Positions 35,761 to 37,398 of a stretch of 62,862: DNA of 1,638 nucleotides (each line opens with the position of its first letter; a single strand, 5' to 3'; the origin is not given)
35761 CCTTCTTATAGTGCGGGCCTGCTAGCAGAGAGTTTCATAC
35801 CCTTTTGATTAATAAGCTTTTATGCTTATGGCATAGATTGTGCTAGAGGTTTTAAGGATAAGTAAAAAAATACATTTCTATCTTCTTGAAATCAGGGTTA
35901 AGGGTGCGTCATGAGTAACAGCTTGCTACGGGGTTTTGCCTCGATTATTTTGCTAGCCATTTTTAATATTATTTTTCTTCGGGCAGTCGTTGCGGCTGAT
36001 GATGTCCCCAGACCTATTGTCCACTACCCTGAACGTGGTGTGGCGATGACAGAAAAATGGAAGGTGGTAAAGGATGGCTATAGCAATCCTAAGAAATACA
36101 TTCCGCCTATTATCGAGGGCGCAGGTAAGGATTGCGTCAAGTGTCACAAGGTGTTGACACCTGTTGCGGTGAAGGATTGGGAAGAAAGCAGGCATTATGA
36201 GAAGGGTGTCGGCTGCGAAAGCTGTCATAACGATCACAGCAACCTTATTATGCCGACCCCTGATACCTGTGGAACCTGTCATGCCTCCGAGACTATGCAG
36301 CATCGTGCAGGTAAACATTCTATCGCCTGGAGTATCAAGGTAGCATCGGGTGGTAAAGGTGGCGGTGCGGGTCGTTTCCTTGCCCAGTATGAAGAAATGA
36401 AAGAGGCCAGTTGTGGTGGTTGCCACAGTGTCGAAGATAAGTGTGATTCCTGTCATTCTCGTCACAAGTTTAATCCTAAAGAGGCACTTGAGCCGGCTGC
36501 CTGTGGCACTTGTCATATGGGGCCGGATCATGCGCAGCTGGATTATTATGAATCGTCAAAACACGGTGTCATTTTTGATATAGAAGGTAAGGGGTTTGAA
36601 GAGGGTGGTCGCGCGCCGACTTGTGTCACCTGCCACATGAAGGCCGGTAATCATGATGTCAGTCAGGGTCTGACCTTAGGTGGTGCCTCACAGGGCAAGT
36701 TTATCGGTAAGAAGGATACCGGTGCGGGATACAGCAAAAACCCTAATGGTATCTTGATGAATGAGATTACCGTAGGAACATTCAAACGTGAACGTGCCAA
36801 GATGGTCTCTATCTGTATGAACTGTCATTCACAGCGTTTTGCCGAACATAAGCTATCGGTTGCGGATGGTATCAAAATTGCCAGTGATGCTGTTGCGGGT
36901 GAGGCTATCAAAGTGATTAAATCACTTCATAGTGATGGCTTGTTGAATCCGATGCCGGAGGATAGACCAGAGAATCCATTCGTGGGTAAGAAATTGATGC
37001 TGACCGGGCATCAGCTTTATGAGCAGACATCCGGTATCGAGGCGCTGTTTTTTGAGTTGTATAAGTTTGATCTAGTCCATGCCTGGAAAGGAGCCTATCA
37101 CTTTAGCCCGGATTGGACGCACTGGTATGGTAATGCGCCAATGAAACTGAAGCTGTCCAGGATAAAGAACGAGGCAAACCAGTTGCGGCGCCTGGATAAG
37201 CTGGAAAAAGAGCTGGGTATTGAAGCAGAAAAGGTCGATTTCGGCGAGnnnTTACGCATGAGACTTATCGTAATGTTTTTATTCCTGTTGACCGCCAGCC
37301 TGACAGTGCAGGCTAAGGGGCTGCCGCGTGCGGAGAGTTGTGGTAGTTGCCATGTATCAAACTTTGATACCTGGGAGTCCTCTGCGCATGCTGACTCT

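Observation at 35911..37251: HAO-like octahaem lacks the haem-P460 cross-linking tyrosine (His in its place)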

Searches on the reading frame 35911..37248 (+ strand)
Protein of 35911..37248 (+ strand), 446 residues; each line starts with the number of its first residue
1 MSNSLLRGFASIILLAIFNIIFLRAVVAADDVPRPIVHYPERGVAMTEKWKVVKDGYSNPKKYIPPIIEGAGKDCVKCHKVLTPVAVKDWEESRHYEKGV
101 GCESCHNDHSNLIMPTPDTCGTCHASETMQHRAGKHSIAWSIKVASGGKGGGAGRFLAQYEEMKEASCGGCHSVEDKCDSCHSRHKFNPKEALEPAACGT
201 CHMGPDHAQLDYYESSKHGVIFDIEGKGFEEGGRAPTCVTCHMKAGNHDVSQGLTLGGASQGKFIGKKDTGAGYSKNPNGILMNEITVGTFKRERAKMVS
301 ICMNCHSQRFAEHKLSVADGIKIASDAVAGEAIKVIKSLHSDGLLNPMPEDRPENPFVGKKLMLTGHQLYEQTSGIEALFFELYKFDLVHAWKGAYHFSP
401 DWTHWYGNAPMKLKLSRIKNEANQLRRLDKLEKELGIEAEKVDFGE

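Call 3: search_solved_structures(query=window:35911-37248:+, max_evalue=0.01, show_alignments=5)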
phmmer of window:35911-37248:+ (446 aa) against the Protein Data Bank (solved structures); distinct sequences matched with E-value up to 0.01: 8.
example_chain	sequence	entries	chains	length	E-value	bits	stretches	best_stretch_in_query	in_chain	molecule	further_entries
6t5e_A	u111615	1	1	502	1.4e-48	169.4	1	72-442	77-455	Hydroxylamine oxidoreductase-like protein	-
4n4j_A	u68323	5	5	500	1.2e-47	166.2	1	72-444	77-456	hydroxylamine oxidoreductase | Similar to hydroxylamine oxidoreductase hao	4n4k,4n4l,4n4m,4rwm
6h5l_A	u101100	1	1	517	1.8e-40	142.6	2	100-356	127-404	Similar to hydroxylamine oxidoreductase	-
6hif_G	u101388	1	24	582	3.5e-37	131.7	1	73-352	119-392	Hydrazine dehydrogenase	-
4fas_A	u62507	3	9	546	1.2e-34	123.4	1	98-434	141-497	Hydroxylamine oxidoreductase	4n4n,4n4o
6m0p_A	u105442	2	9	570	1.3e-34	123.2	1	98-434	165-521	Aerobic hydroxylamine oxidoreductase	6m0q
1fgj_A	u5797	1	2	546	1.8e-34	122.8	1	98-434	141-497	HYDROXYLAMINE OXIDOREDUCTASE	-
4qo5_A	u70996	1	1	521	2.4e-13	53.2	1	177-244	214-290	Hypothetical multiheme protein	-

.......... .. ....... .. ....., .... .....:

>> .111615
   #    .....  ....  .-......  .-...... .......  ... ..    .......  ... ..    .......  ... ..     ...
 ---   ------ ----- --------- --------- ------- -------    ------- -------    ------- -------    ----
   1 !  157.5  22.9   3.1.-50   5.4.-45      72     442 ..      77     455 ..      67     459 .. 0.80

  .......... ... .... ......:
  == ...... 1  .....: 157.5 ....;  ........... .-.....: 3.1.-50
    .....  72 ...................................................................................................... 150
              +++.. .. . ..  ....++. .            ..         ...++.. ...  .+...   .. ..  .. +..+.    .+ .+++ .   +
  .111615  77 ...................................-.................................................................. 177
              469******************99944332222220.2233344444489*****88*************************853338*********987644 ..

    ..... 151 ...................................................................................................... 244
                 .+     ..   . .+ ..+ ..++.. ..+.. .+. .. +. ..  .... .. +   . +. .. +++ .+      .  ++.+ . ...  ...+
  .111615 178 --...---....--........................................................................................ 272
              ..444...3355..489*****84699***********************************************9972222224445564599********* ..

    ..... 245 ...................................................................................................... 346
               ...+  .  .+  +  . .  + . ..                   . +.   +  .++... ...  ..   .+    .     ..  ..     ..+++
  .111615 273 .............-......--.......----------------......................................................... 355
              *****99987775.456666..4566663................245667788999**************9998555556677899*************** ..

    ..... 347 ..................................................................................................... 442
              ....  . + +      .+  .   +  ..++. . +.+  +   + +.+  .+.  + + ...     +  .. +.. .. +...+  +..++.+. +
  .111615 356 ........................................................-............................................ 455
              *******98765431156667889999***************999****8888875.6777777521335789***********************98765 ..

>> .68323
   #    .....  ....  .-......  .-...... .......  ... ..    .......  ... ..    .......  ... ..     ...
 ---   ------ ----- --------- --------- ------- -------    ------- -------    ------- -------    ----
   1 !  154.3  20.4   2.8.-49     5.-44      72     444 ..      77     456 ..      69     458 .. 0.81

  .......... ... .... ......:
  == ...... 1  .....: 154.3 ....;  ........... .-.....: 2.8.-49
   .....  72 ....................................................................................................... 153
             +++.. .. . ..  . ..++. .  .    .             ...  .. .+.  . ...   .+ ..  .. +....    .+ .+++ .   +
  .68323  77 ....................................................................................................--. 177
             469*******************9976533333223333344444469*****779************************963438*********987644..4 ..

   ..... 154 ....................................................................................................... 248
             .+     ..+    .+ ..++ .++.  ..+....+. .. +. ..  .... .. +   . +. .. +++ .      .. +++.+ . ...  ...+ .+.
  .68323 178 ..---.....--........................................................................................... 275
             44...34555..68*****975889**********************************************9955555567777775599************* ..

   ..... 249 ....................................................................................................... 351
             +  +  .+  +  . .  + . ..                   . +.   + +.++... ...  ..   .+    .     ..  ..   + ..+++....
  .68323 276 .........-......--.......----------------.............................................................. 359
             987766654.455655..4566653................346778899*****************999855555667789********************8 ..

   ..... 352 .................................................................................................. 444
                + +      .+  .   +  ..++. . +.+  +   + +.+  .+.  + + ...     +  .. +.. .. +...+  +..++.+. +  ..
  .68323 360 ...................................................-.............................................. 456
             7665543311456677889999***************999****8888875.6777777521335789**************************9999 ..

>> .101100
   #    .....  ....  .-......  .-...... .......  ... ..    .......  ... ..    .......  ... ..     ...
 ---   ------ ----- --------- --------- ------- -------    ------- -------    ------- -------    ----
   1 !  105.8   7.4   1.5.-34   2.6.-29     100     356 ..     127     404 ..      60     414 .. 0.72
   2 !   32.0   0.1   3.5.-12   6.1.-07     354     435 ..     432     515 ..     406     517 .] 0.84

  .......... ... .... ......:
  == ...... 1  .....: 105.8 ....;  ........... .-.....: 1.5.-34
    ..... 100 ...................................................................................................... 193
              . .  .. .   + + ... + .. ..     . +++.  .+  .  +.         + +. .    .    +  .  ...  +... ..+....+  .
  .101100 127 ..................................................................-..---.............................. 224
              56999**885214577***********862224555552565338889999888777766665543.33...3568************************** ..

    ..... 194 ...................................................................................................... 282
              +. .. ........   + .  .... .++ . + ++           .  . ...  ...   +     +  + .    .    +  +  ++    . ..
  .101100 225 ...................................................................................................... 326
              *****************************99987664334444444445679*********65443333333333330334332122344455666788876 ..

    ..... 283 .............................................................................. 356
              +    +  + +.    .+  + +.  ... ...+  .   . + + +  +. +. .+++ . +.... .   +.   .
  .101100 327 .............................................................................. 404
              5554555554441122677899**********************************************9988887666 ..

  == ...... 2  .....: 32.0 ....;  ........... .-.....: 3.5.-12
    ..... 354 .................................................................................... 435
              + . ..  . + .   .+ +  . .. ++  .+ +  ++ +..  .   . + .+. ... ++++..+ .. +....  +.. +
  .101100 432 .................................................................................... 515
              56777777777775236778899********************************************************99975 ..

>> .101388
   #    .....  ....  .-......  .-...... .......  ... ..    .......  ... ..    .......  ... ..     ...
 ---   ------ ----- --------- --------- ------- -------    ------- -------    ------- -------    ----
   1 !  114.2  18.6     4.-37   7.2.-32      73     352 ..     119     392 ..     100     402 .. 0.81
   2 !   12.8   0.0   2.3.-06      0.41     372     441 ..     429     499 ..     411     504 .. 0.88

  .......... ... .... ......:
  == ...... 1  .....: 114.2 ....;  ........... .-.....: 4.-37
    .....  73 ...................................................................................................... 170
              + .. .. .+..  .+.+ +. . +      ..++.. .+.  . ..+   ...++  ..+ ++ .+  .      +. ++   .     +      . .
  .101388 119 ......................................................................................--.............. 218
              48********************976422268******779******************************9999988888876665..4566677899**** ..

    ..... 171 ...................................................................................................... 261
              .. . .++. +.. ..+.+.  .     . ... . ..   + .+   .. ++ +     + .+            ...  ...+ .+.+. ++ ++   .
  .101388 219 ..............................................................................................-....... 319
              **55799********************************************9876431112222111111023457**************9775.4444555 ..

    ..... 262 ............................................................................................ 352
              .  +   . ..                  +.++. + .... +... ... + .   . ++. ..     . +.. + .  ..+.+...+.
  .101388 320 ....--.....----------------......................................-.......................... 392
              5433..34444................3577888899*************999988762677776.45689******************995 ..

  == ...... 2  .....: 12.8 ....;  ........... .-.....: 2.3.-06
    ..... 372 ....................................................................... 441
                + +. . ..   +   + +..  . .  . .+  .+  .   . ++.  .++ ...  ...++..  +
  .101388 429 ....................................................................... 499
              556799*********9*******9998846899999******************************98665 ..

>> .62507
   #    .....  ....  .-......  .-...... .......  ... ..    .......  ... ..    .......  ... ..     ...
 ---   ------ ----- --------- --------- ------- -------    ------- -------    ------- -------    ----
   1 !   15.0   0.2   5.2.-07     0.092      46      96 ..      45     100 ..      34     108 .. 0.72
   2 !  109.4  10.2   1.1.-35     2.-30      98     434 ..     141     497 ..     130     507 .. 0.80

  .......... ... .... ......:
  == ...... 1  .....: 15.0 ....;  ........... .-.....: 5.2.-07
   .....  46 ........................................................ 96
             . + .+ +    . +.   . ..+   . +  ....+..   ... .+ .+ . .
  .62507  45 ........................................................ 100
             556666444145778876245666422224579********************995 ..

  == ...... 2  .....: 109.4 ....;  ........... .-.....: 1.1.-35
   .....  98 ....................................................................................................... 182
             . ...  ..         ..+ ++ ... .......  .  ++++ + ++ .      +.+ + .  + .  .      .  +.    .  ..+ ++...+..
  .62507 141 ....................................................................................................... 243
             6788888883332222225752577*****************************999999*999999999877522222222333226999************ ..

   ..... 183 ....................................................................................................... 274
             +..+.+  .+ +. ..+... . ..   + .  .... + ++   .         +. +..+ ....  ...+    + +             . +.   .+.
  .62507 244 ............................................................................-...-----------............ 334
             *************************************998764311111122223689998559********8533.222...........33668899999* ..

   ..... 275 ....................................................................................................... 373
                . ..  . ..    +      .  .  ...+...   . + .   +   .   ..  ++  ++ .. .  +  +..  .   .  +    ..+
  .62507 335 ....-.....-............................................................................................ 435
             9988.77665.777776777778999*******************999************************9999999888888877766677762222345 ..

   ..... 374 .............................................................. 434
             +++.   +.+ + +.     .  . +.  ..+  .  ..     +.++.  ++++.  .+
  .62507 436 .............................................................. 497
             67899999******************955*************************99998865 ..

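Call 4: search_protein_families(library=pfam, proteins=[window:35911-37248:+], max_evalue=0.01)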
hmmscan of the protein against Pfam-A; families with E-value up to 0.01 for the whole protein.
window:35911-37248:+ (446 aa): 6 families
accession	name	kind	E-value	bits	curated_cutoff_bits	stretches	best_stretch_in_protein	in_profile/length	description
PF13447.11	Multi-haem_cyto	-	1.9e-32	113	21.9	1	99-353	11-269/269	Seven times multi-haem cytochrome CxxCH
PF14522.11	Cytochrome_C7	-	5.2e-10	39.4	24.8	1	71-124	12-66/67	Cytochrome c7 and related cytochrome c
PF13435.11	Cytochrome_C554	-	6.8e-08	33.8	20.8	1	71-106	47-83/84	Cytochrome c554 and c-prime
PF09699.15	Paired_CXXCH_1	-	1.5e-07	31.4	20.6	0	101-127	8-39/41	Doubled CXXCH motif (Paired_CXXCH_1)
PF14537.11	Cytochrom_c3_2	-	2.5e-06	28.3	25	1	73-124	27-78/79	Cytochrome c3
PF22678.1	Cytochrom_c_NrfB-like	-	0.0013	19.7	27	0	69-111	30-70/89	Cytochrome c-type protein NrfB-like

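Call 5: search_protein_families(library=ncbifam, proteins=[window:35911-37248:+], max_evalue=0.01)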
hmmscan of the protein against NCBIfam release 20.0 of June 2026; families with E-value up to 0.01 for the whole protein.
window:35911-37248:+ (446 aa): 4 families
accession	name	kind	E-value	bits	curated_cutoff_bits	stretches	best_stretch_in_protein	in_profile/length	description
NF052343.1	hydrazine_HDH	equivalog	5.4e-40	137.3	900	1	73-443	117-499/564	hydrazine dehydrogenase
TIGR03508.1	decahem_SO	subfamily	5.9e-08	32.5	192.2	1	72-244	70-250/258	DmsE family decaheme c-type cytochrome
NF041028.1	decahem_GSU2203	exception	0.00012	21.4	325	1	74-172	103-207/317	GSU2203 family decaheme c-type cytochrome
NF045713.1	CxxCH_16_HmcA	equivalog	0.00079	18.1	400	1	160-210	343-394/541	sulfate respiration complex hexadecaheme cytochrome HmcA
